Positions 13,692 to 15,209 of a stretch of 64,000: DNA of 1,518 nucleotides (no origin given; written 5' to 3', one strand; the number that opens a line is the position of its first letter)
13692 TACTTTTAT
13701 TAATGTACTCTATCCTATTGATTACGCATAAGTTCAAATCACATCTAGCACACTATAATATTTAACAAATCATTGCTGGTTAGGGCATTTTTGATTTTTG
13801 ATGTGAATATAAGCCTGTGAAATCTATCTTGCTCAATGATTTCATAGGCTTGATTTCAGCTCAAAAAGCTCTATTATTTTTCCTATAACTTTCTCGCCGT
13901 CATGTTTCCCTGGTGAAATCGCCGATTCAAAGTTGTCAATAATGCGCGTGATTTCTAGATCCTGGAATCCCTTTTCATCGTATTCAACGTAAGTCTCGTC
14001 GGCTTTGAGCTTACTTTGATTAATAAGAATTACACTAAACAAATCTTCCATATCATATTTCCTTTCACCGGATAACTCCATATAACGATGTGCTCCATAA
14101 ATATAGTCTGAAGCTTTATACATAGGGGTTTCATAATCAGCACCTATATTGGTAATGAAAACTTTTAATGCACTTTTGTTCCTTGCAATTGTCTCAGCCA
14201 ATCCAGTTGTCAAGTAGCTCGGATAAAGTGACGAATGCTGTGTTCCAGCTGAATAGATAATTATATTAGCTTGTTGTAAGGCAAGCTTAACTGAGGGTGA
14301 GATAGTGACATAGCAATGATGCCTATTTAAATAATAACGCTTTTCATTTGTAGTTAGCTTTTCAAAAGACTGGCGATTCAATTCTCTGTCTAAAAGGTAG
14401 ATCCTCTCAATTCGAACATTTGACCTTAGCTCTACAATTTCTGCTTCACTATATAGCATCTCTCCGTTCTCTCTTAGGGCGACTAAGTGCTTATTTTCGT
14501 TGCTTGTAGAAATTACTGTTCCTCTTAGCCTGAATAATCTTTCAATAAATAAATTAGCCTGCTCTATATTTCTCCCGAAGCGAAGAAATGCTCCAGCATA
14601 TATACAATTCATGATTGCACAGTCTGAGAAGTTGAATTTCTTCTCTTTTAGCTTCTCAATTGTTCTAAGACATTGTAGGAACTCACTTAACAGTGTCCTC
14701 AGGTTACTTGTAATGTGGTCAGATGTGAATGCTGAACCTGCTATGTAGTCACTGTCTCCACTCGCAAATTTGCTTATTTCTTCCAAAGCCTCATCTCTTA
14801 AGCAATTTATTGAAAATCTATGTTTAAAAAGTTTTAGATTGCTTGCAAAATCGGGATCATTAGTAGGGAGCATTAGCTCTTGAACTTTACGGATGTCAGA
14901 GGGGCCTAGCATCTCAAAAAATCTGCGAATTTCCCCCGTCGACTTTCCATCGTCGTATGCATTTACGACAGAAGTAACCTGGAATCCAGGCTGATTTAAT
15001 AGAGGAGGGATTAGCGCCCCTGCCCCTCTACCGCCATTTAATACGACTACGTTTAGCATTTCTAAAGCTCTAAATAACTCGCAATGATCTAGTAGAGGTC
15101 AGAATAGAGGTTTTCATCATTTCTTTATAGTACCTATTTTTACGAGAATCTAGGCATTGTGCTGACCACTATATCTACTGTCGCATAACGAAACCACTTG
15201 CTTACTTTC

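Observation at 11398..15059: CofD/YvcK-like transferase, GlmU-like NTP-transferase, HAD phosphatase and GT2 module inside a glycan island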

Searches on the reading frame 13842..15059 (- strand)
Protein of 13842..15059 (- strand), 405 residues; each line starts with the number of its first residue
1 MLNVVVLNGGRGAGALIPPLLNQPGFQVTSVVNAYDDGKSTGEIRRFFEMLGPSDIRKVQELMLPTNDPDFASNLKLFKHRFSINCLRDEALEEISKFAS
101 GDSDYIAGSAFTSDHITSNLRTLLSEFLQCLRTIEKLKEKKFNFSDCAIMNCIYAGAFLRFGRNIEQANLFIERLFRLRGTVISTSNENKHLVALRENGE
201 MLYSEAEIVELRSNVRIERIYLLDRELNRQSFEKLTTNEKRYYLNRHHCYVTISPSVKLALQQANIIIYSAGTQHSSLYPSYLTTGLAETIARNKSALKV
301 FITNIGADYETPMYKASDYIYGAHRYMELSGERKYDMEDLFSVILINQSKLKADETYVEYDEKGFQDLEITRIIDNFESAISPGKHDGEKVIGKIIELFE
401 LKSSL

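Call 3: search_protein_families(library=pfam, proteins=[window:13842-15059:-], max_evalue=0.01)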
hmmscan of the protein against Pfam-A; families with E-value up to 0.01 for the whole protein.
window:13842-15059:- (405 aa): 1 family
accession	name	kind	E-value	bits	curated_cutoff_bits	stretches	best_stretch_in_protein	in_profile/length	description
PF01933.23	CofD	-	5.1e-28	98.5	30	1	4-372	1-284/290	2-phospho-L-lactate transferase CofD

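Call 4: search_protein_families(library=ncbifam, proteins=[window:13842-15059:-], max_evalue=0.01)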
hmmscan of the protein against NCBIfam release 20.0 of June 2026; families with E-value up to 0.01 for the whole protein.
window:13842-15059:- (405 aa): 2 families
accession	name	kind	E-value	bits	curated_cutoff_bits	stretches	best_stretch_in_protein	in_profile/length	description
TIGR04357.1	CofD_rel_GAK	hypoth_equivalog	2.9e-29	102.6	340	1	28-359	27-335/368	GAK system CofD-like protein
TIGR01826.1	CofD_related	subfamily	1.3e-25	90.5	196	3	4-85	1-77/310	uridine diphosphate-N-acetylglucosamine-binding protein YvcK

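Call 6: find_homologous_proteins(query=window:13842-15059:-, max_evalue=0.001)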
Query window:13842-15059:- (405 aa): 1244 proteins with E <= 0.001 among 5689 candidates; the best 120 are listed.
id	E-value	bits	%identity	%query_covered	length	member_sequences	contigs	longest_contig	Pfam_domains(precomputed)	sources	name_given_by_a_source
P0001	1.9e-265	898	100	100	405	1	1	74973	PF01933.24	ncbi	-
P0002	8.4e-185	632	71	99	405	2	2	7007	PF01933.24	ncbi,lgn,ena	-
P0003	1.9e-182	625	69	98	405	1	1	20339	PF01933.24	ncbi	-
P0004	1.1e-179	615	70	98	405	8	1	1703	PF01933.24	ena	-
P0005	2.1e-178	611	67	99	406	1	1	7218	PF01933.24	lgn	-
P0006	1.0e-177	609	66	100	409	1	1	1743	PF01933.24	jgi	jgi:2-phospho-L-lactate transferase/gluconeogenesis factor (CofD/UPF0052 family)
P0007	1.1e-177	609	66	100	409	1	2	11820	PF01933.24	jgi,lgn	-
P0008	1.9e-177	608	66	100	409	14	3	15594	PF01933.24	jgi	-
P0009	2.5e-177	608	66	100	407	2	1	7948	PF01933.24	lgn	-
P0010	3.6e-177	607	67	100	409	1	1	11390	PF01933.24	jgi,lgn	jgi:2-phospho-L-lactate transferase/gluconeogenesis factor (CofD/UPF0052 family)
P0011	4.2e-177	607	67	100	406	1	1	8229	PF01933.24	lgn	-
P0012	1.1e-176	606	66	100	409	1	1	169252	PF01933.24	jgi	jgi:2-phospho-L-lactate transferase/gluconeogenesis factor (CofD/UPF0052 family)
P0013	1.4e-176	605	66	99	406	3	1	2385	PF01933.24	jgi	-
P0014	1.6e-176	605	67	100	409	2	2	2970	PF01933.24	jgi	jgi:2-phospho-L-lactate transferase/gluconeogenesis factor (CofD/UPF0052 family)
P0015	1.6e-176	605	67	100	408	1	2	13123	PF01933.24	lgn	-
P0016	1.8e-176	605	67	98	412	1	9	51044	PF01933.24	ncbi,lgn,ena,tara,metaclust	tara:strand:+ start:1177 stop:2415 length:1239 start_codon:yes stop_codon:yes gene_type:complete|met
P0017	2.3e-176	604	67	100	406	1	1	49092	PF01933.24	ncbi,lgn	-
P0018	3.3e-176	604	66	100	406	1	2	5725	PF01933.24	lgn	-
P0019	3.5e-176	604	66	100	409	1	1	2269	PF01933.24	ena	-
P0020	3.6e-176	604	66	100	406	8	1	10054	PF01933.24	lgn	-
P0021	4.2e-176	604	66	100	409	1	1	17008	PF01933.24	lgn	-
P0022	8.7e-176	603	66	100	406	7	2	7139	PF01933.24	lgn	-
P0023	1.2e-175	602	66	100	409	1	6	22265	PF01933.24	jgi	jgi:2-phospho-L-lactate transferase/gluconeogenesis factor (CofD/UPF0052 family)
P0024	1.8e-175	602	66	100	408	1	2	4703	PF01933.24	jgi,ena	jgi:2-phospho-L-lactate transferase/gluconeogenesis factor (CofD/UPF0052 family)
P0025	2.9e-175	601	66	100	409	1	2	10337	PF01933.24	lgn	-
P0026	4.8e-175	600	66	100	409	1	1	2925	PF01933.24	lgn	-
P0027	4.9e-175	600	66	100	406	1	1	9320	PF01933.24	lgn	-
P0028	8.3e-175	599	66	99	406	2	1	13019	PF01933.24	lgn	-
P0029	8.5e-175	599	66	100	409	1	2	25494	PF01933.24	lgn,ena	-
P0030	1.4e-174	599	65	100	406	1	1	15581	PF01933.24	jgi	jgi:2-phospho-L-lactate transferase/gluconeogenesis factor (CofD/UPF0052 family)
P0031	1.4e-174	599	65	100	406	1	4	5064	PF01933.24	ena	-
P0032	1.6e-174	598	67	99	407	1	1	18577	PF01933.24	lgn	-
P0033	2.1e-174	598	66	99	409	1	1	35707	PF01933.24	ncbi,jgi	jgi:2-phospho-L-lactate transferase/gluconeogenesis factor (CofD/UPF0052 family)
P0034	2.1e-174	598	66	99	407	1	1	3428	PF01933.24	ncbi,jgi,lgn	jgi:2-phospho-L-lactate transferase/gluconeogenesis factor (CofD/UPF0052 family)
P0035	2.8e-174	598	65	100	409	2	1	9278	PF01933.24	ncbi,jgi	jgi:2-phospho-L-lactate transferase/gluconeogenesis factor (CofD/UPF0052 family)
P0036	3.2e-174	597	65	100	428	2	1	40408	PF01933.24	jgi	jgi:2-phospho-L-lactate transferase/gluconeogenesis factor (CofD/UPF0052 family)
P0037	4.2e-174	597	65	100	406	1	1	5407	PF01933.24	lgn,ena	-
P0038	4.4e-174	597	65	98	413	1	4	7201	PF01933.24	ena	-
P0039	4.4e-174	597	65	99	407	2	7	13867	PF01933.24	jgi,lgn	-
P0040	5.6e-174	597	66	100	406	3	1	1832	PF01933.24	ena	-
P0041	5.8e-174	597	66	100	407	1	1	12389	PF01933.24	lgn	-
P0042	6.2e-174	596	66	100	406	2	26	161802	PF01933.24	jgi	jgi:2-phospho-L-lactate transferase/gluconeogenesis factor (CofD/UPF0052 family)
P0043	7.1e-174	596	64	100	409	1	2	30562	PF01933.24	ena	-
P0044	8.0e-174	596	66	100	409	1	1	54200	PF01933.24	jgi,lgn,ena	-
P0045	8.7e-174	596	66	100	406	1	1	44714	PF01933.24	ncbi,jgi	jgi:2-phospho-L-lactate transferase/gluconeogenesis factor (CofD/UPF0052 family)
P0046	9.4e-174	596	66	100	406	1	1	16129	PF01933.24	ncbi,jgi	jgi:2-phospho-L-lactate transferase/gluconeogenesis factor (CofD/UPF0052 family)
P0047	1.2e-173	596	65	100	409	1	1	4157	PF01933.24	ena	-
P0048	2.2e-173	595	65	99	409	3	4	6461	PF01933.24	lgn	-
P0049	4.0e-173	594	66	100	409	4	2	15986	PF01933.24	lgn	-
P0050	5.0e-173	594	65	100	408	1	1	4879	PF01933.24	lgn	-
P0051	6.1e-173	593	65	100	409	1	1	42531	PF01933.24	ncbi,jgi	jgi:2-phospho-L-lactate transferase/gluconeogenesis factor (CofD/UPF0052 family)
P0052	7.4e-173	593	65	100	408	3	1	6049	PF01933.24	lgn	-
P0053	8.1e-173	593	65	100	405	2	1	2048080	PF01933.24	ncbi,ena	-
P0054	9.8e-173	593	66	100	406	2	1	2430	PF01933.24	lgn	-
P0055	1.4e-172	592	65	100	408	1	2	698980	PF01933.24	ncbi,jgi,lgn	jgi:2-phospho-L-lactate transferase/gluconeogenesis factor (CofD/UPF0052 family)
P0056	1.8e-172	592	65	100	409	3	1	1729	PF01933.24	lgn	-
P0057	2.0e-172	592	65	100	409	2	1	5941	PF01933.24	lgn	-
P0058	2.1e-172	591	66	100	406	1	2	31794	PF01933.24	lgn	-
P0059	2.2e-172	591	66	100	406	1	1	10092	PF01933.24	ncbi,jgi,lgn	jgi:2-phospho-L-lactate transferase/gluconeogenesis factor (CofD/UPF0052 family)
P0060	2.2e-172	591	64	100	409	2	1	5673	PF01933.24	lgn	-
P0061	2.5e-172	591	65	99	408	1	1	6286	PF01933.24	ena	-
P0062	2.6e-172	591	64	100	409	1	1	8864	PF01933.24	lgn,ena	-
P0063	2.6e-172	591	65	99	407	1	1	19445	PF01933.24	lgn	-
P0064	3.1e-172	591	66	100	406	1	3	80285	PF01933.24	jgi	jgi:2-phospho-L-lactate transferase/gluconeogenesis factor (CofD/UPF0052 family)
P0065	3.9e-172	591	66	99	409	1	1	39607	PF01933.24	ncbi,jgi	jgi:2-phospho-L-lactate transferase/gluconeogenesis factor (CofD/UPF0052 family)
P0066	4.7e-172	590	65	100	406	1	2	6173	PF01933.24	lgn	-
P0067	5.0e-172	590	64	100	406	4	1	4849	PF01933.24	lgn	-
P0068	7.8e-172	590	65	100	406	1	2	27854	PF01933.24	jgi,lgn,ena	-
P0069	1.1e-171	589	65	99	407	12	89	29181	PF01933.24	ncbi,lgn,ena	-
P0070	1.2e-171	589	65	100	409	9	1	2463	PF01933.24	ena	-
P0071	1.6e-171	589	65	100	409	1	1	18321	PF01933.24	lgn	-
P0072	2.0e-171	588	66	99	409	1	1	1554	PF01933.24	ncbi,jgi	jgi:2-phospho-L-lactate transferase/gluconeogenesis factor (CofD/UPF0052 family)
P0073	2.1e-171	588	64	100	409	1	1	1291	PF01933.24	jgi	jgi:2-phospho-L-lactate transferase/gluconeogenesis factor (CofD/UPF0052 family)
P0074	2.7e-171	588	68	98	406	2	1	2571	PF01933.24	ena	-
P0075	3.0e-171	588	65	100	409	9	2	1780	PF01933.24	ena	-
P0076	3.3e-171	588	64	100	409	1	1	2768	PF01933.24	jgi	jgi:2-phospho-L-lactate transferase/gluconeogenesis factor (CofD/UPF0052 family)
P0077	3.7e-171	587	65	100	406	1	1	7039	PF01933.24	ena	-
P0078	4.1e-171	587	64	100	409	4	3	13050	PF01933.24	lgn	-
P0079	5.1e-171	587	65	100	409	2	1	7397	PF01933.24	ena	-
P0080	7.0e-171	586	64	100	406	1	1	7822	PF01933.24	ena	-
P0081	7.3e-171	586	65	100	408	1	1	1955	PF01933.24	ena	-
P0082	9.0e-171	586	65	100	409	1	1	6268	PF01933.24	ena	-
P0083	1.2e-170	586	65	100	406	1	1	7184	PF01933.24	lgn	-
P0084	1.3e-170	586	65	100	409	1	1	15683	PF01933.24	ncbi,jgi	jgi:2-phospho-L-lactate transferase/gluconeogenesis factor (CofD/UPF0052 family)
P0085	1.4e-170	585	65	100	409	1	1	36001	PF01933.24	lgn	-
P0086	1.6e-170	585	64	100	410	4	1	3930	PF01933.24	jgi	jgi:2-phospho-L-lactate transferase/gluconeogenesis factor (CofD/UPF0052 family)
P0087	1.6e-170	585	64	100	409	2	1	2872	PF01933.24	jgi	jgi:2-phospho-L-lactate transferase/gluconeogenesis factor (CofD/UPF0052 family)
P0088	1.8e-170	585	65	100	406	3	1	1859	PF01933.24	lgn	-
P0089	2.0e-170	585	65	99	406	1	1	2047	PF01933.24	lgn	-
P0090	2.1e-170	585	64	100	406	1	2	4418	PF01933.24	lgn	-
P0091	2.1e-170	585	64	100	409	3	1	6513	PF01933.24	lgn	-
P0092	2.2e-170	585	64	100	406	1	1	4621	PF01933.24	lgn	-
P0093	2.5e-170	585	66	100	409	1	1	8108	PF01933.24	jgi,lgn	jgi:2-phospho-L-lactate transferase/gluconeogenesis factor (CofD/UPF0052 family)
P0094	3.5e-170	584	64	100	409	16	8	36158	PF01933.24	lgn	-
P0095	3.6e-170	584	64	100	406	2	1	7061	PF01933.24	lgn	-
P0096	4.4e-170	584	65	100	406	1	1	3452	PF01933.24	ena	-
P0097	4.7e-170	584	64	100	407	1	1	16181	PF01933.24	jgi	jgi:2-phospho-L-lactate transferase/gluconeogenesis factor (CofD/UPF0052 family)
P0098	4.8e-170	584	65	100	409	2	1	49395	PF01933.24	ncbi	-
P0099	5.4e-170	584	65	100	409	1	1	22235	PF01933.24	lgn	-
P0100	6.2e-170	583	65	100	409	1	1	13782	PF01933.24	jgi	-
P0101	7.3e-170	583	65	100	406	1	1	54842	PF01933.24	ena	-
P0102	7.8e-170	583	65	99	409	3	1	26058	PF01933.24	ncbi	-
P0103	8.6e-170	583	65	99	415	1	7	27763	PF01933.24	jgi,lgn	-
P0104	9.7e-170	583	63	100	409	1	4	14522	PF01933.24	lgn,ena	-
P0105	9.9e-170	583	65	100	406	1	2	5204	PF01933.24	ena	-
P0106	1.2e-169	582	64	100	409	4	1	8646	PF01933.24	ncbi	-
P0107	1.3e-169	582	65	100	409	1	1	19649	PF01933.24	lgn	-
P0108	1.4e-169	582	64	99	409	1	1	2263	PF01933.24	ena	-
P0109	1.7e-169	582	64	99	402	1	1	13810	PF01933.24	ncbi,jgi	jgi:2-phospho-L-lactate transferase/gluconeogenesis factor (CofD/UPF0052 family)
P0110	2.3e-169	581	64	100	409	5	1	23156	PF01933.24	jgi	jgi:2-phospho-L-lactate transferase/gluconeogenesis factor (CofD/UPF0052 family)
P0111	2.9e-169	581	64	100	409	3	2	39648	PF01933.24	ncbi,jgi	jgi:2-phospho-L-lactate transferase/gluconeogenesis factor (CofD/UPF0052 family)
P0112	3.2e-169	581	65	99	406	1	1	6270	PF01933.24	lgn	-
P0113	3.3e-169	581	65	100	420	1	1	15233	PF01933.24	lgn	-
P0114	3.5e-169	581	64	100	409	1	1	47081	PF01933.24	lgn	-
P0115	4.0e-169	581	62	100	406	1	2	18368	PF01933.24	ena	-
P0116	4.4e-169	581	63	100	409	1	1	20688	PF01933.24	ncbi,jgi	jgi:2-phospho-L-lactate transferase/gluconeogenesis factor (CofD/UPF0052 family)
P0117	5.0e-169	580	63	100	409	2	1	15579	PF01933.24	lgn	-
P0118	5.0e-169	580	64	100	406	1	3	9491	PF01933.24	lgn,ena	-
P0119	6.1e-169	580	65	99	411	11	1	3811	PF01933.24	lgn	-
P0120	6.4e-169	580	64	100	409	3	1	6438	PF01933.24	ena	-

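Call 7: find_encoding_contigs(protein=P0053, flank=10000, max_places=3)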
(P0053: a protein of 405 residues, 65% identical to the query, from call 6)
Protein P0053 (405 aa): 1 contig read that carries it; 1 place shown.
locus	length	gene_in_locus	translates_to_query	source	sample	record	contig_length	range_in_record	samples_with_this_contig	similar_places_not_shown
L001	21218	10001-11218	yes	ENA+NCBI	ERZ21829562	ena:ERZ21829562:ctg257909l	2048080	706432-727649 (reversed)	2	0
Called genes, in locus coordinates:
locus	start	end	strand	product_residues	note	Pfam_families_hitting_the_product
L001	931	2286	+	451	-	PF01943:Polysacc_synt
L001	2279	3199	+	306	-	PF05575:V_cholerae_RfbT (weak), PF05050:Methyltransf_21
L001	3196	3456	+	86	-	-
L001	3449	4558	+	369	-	PF13439:Glyco_transf_4, PF13579:Glyco_trans_4_4, PF20706:GT4-conflict, PF00534:Glycos_transf_1, PF13692:Glyco_trans_1_4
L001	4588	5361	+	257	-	PF13578:Methyltransf_24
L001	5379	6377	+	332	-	PF01757:Acyl_transf_3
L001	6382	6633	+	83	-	-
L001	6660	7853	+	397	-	PF13439:Glyco_transf_4, PF13579:Glyco_trans_4_4 (faint), PF20706:GT4-conflict (weak), PF00534:Glycos_transf_1, PF13692:Glyco_trans_1_4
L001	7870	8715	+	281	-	-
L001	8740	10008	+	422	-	PF00534:Glycos_transf_1, PF13692:Glyco_trans_1_4 (weak)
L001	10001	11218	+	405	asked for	PF01933:CofD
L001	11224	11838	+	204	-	PF00702:Hydrolase, PF13419:HAD_2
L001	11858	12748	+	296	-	PF13489:Methyltransf_23, PF13847:Methyltransf_31, PF08241:Methyltransf_11, PF08242:Methyltransf_12, PF13649:Methyltransf_25 (weak)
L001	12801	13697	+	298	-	PF00535:Glycos_transf_2, PF13641:Glyco_tranf_2_3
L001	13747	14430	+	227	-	PF02348:CTP_transf_3 (weak), PF12804:NTP_transf_3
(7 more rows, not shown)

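Call 8: find_encoding_contigs(protein=P0055, flank=10000, max_places=3)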
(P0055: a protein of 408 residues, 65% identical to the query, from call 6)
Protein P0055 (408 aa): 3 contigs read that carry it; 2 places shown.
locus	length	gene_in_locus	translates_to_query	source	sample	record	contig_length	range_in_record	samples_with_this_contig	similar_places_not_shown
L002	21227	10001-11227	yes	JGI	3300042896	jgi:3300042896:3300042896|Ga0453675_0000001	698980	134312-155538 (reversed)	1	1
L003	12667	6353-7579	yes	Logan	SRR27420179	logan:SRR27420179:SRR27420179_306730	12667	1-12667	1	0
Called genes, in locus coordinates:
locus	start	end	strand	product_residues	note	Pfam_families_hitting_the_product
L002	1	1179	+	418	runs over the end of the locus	PF00953:Glycos_transf_4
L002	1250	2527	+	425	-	PF03721:UDPG_MGDP_dh_N, PF00984:UDPG_MGDP_dh, PF03720:UDPG_MGDP_dh_C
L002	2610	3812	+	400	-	PF01073:3Beta_HSD, PF01370:Epimerase, PF02719:Polysacc_synt_2, PF07993:NAD_binding_4 (weak), PF16363:GDP_Man_Dehyd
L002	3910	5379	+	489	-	PF01757:Acyl_transf_3, PF19040:SGNH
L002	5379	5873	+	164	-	PF19040:SGNH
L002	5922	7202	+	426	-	PF01943:Polysacc_synt, PF13440:Polysacc_synt_3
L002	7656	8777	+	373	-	PF13439:Glyco_transf_4, PF13579:Glyco_trans_4_4, PF20706:GT4-conflict (weak), PF00534:Glycos_transf_1, PF13692:Glyco_trans_1_4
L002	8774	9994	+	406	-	PF13579:Glyco_trans_4_4, PF13439:Glyco_transf_4, PF13692:Glyco_trans_1_4 (faint), PF00534:Glycos_transf_1 (weak)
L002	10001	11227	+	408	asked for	PF01933:CofD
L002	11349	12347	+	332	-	PF00535:Glycos_transf_2, PF10111:Glyco_tranf_2_2 (weak), PF13641:Glyco_tranf_2_3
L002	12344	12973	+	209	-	PF00702:Hydrolase, PF13419:HAD_2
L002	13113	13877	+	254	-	-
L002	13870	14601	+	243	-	PF00483:NTP_transferase (weak), PF01128:IspD (weak), PF12804:NTP_transf_3, PF02348:CTP_transf_3 (weak)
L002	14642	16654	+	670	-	PF13522:GATase_6, PF13537:GATase_7, PF00733:Asn_synthase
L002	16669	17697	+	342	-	PF14897:EpsG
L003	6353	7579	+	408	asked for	PF01933:CofD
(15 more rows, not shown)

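Call 9: find_encoding_contigs(protein=P0001, flank=10000, max_places=3)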
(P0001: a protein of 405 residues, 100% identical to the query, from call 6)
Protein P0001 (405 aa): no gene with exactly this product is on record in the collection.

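Call 11: search_solved_structures(query=window:13842-15059:-, max_evalue=1, show_alignments=3)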
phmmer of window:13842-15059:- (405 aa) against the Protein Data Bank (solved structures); distinct sequences matched with E-value up to 1: 6.
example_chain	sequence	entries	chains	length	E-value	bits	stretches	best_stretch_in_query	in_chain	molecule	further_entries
2ppv_A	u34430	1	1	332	1.6e-13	53.7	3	2-87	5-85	Uncharacterized protein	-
2hzb_A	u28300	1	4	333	3.1e-13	52.7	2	3-83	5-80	Hypothetical UPF0052 protein BH3568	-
2o2z_A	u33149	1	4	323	3.7e-13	52.5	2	3-83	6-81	hypothetical protein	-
2q7x_A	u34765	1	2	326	4.5e-09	39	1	4-84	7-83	UPF0052 protein SP_1565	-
2p0y_A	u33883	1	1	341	1.8e-08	37.1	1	4-82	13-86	Hypothetical protein lp_0780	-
7sgz_H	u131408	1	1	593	0.72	12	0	249-337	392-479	DNA Damage Checkpoint protein DDC1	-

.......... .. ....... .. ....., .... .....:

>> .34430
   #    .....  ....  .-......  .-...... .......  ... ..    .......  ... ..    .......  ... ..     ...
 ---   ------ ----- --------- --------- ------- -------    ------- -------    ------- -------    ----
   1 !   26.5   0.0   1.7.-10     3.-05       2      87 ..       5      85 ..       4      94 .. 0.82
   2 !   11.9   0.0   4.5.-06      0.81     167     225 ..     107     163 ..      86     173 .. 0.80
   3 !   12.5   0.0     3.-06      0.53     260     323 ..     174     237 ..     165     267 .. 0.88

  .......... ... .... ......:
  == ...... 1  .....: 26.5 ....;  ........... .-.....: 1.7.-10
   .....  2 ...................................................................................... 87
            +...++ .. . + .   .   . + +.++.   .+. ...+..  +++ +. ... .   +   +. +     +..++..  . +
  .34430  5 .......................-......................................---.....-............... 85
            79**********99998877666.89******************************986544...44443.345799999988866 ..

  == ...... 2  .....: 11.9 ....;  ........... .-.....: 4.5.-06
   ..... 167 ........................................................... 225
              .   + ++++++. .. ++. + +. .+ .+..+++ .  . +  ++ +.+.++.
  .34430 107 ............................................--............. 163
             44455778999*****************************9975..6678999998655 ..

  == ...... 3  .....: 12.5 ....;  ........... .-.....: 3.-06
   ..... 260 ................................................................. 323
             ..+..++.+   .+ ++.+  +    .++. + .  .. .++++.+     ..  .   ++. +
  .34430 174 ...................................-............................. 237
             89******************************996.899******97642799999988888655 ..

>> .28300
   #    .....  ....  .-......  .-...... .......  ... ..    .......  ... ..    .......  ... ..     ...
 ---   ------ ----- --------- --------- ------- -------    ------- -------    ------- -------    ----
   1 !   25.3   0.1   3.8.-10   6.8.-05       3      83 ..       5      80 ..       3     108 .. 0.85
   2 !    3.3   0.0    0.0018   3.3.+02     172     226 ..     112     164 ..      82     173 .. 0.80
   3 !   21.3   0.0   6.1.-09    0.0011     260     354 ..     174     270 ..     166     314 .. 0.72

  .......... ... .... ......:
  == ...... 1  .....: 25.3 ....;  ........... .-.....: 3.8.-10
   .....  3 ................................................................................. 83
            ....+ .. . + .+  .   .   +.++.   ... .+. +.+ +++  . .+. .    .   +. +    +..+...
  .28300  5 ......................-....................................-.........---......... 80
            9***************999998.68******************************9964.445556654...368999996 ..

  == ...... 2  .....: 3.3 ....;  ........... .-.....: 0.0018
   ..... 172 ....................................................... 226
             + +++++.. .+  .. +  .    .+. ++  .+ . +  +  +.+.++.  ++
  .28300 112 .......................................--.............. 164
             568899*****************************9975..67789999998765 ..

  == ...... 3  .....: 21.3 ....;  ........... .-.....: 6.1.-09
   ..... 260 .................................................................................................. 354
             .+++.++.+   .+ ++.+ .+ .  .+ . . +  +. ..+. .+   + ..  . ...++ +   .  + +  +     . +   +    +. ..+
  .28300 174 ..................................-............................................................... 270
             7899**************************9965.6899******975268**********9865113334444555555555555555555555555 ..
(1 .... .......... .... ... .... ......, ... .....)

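Call 23: search_protein_representatives(protein=window:13842-15059:-)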
Query: 405 residues. Proteins with E-value up to 0.001 (for the whole library): 2034; up to 1e-10: 761; up to 1e-30: 250. The best 150 are listed.
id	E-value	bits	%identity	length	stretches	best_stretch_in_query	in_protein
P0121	1.4e-121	422.5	52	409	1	1-402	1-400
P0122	8.5e-114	396.9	50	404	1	1-398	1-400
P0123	4.1e-111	388.1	51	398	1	1-404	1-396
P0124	3.9e-110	384.8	49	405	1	1-396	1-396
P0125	9.4e-105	367.1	46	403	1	1-400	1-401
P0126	1.2e-103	363.5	55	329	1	10-328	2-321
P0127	7.1e-101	354.4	46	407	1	1-400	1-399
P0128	9.9e-101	353.9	46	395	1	1-395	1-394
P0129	6.5e-99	347.9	67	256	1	2-270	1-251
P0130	1.4e-98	346.8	44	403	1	1-400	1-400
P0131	1.3e-96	340.3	42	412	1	1-399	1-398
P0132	4.7e-94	331.9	41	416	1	1-399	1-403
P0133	6.9e-94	331.4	44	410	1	1-399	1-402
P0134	2.8e-92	326.1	42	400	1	1-393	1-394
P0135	7.4e-92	324.7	43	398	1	1-391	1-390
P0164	1.6e-54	201.8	34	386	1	2-391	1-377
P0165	3.0e-54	200.9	36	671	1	2-397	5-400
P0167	4.1e-53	197.2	35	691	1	2-402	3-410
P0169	8.4e-52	192.9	36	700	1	4-399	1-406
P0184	1.3e-47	179.1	32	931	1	2-399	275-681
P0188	5.0e-47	177.2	33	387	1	2-393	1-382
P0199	3.2e-45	171.2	35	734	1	2-400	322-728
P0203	1.4e-44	169.1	32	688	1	2-402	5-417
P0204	1.6e-44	168.9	34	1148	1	2-398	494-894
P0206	3.8e-44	167.7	30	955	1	3-399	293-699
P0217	3.4e-43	164.5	35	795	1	2-383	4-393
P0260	7.6e-40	153.5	35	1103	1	2-350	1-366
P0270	6.2e-39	150.5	35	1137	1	3-355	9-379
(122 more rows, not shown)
